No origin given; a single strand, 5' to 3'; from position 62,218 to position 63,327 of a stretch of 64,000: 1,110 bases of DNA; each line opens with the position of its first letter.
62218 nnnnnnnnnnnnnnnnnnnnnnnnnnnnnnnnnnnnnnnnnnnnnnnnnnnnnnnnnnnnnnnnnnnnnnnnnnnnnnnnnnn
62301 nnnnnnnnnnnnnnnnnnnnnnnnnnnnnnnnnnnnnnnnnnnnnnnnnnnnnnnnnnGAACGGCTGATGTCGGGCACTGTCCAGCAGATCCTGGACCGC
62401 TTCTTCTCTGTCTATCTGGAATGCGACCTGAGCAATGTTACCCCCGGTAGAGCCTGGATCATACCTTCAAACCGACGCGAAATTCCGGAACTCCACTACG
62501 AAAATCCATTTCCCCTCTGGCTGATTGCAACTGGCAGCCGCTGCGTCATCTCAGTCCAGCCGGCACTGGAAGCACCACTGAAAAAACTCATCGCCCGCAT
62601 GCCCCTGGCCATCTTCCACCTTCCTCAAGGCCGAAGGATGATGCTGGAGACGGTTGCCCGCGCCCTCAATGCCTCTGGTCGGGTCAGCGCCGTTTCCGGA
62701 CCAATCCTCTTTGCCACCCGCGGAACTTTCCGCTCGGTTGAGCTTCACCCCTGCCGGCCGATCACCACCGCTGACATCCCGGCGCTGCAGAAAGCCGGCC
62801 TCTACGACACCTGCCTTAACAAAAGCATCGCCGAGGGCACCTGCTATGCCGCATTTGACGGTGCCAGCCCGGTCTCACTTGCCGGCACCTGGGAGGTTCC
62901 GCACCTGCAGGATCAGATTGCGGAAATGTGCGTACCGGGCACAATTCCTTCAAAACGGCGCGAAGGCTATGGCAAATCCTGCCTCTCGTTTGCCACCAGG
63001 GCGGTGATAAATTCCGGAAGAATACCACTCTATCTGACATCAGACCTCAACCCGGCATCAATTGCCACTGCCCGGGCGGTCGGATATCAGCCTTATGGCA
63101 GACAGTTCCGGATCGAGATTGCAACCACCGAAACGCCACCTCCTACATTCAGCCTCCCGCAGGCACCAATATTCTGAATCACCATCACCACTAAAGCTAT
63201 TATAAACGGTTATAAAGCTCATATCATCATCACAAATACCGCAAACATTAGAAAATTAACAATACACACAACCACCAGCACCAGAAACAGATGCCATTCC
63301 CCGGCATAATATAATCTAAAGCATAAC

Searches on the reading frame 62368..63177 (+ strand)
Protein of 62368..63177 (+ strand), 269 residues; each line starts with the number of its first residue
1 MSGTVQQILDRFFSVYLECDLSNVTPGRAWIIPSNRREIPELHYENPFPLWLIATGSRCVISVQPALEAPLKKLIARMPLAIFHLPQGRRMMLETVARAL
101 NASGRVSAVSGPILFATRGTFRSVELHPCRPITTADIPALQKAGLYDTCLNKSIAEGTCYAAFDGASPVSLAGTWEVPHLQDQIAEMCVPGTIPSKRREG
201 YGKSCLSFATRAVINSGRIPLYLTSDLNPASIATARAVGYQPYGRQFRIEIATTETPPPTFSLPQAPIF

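Call 82: find_encoding_contigs(protein=window:62368-63177:+, flank=10000, max_places=2)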
Protein window:62368-63177:+ (269 aa): no gene with exactly this product is on record in the collection.
